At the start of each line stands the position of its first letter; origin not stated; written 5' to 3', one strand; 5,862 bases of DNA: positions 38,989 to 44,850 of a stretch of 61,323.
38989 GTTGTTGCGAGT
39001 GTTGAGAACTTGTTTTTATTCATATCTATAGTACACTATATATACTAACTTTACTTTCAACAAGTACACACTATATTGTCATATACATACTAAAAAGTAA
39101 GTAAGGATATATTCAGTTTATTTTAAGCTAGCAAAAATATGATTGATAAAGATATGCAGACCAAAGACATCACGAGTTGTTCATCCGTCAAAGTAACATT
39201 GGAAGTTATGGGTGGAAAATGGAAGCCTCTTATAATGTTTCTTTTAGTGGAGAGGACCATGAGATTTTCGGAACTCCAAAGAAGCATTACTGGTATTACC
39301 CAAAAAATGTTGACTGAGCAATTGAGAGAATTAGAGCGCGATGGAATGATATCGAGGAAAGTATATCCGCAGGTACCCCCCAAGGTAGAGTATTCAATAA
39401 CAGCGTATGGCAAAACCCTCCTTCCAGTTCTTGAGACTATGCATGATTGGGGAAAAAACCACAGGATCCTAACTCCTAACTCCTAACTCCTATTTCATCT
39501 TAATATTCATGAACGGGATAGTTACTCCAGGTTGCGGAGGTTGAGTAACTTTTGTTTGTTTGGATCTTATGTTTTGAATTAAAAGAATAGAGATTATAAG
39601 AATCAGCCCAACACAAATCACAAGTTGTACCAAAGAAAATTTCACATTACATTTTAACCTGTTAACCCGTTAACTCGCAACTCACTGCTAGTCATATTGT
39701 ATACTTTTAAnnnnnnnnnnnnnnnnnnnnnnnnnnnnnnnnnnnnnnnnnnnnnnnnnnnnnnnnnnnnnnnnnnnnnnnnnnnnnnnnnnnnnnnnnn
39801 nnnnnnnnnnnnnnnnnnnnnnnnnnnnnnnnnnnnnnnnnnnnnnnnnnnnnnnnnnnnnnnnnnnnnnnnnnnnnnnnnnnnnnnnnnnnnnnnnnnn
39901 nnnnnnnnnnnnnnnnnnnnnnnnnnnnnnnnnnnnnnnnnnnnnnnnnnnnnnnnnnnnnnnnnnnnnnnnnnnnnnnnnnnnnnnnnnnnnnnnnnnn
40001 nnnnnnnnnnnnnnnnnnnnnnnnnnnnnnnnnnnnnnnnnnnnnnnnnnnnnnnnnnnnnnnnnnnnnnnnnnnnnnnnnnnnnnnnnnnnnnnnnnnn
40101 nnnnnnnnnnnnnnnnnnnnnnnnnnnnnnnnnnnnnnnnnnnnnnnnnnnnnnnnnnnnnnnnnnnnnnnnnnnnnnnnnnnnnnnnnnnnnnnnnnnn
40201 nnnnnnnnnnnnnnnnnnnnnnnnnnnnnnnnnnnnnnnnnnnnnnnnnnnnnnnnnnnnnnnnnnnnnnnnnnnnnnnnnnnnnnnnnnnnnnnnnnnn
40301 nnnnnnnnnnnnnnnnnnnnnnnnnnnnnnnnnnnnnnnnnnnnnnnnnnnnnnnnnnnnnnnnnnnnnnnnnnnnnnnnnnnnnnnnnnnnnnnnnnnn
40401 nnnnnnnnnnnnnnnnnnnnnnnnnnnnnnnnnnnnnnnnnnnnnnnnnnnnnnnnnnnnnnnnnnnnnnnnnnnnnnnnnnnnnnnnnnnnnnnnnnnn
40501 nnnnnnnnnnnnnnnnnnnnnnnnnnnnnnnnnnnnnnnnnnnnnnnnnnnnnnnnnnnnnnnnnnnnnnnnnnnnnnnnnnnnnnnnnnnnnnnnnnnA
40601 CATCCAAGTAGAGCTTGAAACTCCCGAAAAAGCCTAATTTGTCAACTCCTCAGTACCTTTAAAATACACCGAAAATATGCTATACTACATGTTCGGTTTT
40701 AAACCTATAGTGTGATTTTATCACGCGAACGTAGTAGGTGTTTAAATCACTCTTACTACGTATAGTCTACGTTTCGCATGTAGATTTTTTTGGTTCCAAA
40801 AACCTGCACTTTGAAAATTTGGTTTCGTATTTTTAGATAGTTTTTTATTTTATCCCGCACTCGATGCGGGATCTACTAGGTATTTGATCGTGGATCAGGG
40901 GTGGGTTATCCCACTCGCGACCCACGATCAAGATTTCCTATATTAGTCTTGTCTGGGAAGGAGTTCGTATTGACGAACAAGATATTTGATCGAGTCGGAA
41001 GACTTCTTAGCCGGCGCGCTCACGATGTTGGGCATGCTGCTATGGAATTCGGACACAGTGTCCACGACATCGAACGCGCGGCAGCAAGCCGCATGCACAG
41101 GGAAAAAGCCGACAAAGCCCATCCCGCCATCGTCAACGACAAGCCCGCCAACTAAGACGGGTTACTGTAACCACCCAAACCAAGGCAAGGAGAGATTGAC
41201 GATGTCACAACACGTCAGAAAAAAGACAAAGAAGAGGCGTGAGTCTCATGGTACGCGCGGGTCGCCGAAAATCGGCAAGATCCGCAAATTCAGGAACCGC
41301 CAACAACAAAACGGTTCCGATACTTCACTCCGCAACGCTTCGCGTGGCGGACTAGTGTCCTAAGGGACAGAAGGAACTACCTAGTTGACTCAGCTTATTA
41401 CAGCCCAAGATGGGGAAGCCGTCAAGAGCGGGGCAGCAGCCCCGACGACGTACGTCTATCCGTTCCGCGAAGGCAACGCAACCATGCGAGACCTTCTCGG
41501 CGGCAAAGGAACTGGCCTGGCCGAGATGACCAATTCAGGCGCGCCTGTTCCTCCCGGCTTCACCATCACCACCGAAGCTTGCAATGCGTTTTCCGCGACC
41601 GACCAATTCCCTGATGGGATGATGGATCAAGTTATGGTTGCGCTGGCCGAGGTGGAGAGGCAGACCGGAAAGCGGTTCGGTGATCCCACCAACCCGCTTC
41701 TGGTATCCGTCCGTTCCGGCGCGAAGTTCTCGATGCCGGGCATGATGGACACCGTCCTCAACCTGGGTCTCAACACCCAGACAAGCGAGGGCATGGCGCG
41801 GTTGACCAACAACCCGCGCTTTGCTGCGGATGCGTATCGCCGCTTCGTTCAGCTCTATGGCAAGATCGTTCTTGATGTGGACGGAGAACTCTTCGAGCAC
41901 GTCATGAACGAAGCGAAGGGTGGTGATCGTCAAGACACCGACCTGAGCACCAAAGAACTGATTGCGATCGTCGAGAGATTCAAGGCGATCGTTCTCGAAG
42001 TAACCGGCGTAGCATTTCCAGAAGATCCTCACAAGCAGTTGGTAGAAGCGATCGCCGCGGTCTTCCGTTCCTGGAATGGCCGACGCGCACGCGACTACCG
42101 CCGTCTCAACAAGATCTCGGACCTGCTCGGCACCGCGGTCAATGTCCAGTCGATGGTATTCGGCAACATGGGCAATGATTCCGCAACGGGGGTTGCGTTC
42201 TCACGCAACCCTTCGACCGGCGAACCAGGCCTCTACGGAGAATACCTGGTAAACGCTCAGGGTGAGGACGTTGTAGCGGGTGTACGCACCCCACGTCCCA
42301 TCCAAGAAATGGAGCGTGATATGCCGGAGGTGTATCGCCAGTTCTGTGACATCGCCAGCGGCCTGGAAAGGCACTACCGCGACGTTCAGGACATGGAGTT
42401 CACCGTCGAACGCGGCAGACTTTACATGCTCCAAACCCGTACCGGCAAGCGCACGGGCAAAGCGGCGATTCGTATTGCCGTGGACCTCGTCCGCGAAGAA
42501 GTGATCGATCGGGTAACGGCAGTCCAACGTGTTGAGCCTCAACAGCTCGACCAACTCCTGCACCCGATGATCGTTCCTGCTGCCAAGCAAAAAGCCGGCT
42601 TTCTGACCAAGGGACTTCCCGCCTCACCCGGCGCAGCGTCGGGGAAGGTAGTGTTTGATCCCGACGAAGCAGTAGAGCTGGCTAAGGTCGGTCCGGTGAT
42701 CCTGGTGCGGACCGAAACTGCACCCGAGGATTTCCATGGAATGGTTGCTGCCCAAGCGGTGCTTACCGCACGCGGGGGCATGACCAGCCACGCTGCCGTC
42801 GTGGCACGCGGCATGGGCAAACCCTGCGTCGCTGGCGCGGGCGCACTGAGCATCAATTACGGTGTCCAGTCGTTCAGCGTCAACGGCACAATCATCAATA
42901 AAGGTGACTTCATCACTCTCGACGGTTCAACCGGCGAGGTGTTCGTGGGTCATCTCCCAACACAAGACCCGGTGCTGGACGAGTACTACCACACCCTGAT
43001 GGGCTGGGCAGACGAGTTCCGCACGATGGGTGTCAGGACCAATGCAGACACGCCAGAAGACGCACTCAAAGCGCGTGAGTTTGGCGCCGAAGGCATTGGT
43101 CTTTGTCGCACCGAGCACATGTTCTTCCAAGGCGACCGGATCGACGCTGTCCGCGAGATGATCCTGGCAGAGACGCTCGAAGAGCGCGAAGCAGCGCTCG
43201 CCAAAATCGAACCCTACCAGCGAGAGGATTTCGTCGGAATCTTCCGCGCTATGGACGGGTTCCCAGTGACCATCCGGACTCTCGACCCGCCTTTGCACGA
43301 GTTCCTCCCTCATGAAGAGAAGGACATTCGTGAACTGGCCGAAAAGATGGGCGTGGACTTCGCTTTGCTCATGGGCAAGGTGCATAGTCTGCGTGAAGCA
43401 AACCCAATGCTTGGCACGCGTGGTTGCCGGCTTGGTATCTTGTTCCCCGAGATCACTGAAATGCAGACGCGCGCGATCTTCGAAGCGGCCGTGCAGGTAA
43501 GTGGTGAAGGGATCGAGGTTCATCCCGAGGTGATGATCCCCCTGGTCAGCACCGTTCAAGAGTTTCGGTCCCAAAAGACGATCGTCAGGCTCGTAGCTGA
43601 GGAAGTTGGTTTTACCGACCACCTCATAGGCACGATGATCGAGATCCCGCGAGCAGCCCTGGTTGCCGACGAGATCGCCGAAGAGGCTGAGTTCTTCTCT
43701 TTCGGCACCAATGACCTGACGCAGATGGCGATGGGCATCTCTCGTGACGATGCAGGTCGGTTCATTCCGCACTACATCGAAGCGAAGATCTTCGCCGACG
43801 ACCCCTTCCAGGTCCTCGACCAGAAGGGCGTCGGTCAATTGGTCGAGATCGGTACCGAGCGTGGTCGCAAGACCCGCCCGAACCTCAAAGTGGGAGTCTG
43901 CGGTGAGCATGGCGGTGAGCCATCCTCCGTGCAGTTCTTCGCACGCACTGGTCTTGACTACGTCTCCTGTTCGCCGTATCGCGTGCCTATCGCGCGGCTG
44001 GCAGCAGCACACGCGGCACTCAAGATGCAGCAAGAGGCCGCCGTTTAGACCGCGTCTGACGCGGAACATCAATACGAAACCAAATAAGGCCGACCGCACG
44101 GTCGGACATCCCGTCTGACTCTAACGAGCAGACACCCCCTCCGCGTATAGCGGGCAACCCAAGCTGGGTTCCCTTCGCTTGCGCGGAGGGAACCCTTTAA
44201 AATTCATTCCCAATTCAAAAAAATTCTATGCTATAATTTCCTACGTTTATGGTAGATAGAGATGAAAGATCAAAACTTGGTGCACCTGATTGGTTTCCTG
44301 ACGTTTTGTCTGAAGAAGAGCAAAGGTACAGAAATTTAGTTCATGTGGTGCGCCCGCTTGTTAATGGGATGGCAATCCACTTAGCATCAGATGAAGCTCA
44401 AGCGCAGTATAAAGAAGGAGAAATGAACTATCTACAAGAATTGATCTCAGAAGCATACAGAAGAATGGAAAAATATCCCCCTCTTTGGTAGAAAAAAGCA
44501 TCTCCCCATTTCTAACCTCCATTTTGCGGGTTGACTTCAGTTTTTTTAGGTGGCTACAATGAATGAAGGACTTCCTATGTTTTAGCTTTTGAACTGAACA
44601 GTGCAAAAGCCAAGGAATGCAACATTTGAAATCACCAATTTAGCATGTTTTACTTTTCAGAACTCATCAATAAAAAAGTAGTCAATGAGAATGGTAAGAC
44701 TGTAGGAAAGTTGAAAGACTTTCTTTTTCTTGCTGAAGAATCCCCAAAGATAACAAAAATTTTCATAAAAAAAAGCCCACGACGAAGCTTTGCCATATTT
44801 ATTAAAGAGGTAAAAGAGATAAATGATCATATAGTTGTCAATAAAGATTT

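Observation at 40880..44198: ~3.3-kb high-GC island carrying ppdK inside a low-GC genome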

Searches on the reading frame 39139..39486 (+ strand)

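Call 9: search_protein_families(library=pfam, proteins=[window:39139-39486:+], max_evalue=0.01)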
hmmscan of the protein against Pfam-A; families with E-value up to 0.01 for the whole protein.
window:39139-39486:+ (115 aa): 4 families
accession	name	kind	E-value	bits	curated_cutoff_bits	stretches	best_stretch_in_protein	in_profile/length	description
PF01638.23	HxlR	-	1.5e-34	118.2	20.8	1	23-108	1-86/91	HxlR-like helix-turn-helix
PF13601.12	HTH_34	-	0.00092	19.8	27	1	31-93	5-67/80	Winged helix DNA-binding domain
PF01047.28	MarR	-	0.0042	17.4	24.6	1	39-74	16-50/59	MarR family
PF01022.26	HTH_5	-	0.0094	16.3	22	0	32-72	7-46/47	Bacterial regulatory protein, arsR family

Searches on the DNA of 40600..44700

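Call 27: search_rna_families(source=window, start=40600, end=44700, threshold=evalue, max_evalue=1)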
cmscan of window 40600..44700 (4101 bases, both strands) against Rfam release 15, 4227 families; matches with E-value up to 1: 0.
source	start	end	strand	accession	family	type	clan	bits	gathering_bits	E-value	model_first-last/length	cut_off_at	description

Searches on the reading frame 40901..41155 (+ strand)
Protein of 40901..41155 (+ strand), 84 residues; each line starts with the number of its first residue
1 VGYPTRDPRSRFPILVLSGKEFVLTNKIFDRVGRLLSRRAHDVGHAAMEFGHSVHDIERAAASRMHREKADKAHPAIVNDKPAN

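Call 9: search_protein_families(library=pfam, proteins=[window:40901-41155:+], max_evalue=0.01)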
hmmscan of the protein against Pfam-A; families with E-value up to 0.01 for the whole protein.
window:40901-41155:+ (84 aa): 0 families

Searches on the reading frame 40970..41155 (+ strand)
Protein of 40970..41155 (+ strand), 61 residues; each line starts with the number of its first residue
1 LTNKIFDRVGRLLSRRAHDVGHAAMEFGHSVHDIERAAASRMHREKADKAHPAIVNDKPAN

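Call 45: search_protein_families(library=ncbifam, proteins=[window:40970-41155:+], max_evalue=0.001)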
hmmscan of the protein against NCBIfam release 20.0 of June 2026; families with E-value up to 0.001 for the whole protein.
window:40970-41155:+ (61 aa): 0 families

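Call 69: search_protein_representatives(protein=window:40970-41155:+)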
Query: 61 residues. Proteins with E-value up to 0.001 (for the whole library): 2; up to 1e-10: 1; up to 1e-30: 0. The best 2 are listed.
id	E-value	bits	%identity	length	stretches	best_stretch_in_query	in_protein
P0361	7.5e-17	76.7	64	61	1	1-61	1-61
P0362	6.1e-04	36.4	35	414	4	8-40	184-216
